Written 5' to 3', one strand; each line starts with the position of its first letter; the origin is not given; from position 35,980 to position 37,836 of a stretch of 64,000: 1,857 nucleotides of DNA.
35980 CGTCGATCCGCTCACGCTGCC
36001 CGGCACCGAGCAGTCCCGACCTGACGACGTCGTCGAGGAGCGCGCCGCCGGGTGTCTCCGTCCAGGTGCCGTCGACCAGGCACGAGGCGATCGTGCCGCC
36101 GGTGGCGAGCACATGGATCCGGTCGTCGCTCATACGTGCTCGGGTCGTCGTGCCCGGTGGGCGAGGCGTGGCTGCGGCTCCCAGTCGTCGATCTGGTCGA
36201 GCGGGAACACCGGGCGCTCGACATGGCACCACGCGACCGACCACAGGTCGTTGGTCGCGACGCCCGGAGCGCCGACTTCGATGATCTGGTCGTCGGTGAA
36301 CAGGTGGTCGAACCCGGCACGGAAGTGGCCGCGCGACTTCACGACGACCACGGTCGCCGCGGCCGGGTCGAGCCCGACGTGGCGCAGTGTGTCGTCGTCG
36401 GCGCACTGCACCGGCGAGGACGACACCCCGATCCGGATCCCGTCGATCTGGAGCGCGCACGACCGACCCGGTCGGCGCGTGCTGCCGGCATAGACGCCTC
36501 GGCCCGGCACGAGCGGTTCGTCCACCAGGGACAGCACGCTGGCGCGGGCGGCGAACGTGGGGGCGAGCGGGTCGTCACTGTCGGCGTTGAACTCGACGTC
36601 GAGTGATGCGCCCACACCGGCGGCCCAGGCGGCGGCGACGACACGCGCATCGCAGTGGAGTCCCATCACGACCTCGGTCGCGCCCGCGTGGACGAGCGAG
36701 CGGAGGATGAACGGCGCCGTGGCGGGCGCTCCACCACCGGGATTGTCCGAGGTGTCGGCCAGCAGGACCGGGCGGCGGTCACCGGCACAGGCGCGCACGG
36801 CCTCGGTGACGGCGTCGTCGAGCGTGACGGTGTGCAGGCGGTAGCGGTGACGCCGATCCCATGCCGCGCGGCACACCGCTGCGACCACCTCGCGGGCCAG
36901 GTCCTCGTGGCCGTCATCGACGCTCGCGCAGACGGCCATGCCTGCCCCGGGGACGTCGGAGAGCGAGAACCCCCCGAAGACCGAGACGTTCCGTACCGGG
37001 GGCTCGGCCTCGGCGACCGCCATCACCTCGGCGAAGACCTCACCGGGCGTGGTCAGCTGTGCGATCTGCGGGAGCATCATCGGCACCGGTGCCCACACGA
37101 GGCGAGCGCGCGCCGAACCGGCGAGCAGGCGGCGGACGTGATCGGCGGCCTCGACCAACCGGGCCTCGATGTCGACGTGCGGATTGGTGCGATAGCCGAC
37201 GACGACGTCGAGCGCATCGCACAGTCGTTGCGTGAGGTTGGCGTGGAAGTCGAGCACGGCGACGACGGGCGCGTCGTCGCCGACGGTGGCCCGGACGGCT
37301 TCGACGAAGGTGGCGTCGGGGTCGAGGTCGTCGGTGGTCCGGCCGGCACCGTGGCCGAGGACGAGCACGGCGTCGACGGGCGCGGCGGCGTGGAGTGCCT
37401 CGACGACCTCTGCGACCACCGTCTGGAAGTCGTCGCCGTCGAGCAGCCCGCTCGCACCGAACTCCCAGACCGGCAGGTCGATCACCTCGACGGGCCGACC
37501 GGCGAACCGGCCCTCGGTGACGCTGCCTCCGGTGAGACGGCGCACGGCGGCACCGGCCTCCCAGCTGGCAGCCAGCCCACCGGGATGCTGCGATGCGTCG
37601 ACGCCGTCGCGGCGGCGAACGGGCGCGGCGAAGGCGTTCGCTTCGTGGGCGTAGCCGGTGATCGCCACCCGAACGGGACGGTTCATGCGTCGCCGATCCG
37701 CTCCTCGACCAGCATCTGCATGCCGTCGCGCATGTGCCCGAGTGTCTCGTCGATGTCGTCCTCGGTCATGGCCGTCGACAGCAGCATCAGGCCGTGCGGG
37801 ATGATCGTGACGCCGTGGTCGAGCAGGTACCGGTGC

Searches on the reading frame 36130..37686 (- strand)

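Call 31: search_protein_families(library=pfam, proteins=[window:36130-37686:-], max_evalue=0.001)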
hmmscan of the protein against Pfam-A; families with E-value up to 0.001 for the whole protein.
window:36130-37686:- (518 aa): 2 families
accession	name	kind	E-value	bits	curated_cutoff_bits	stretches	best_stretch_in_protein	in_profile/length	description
PF07364.17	DUF1485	-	4.7e-56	190.6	22.8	1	6-296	1-289/290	Metallopeptidase family M81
PF07171.17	MlrC_C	-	3.8e-37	128.7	27.2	1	309-486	1-176/178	MlrC C-terminus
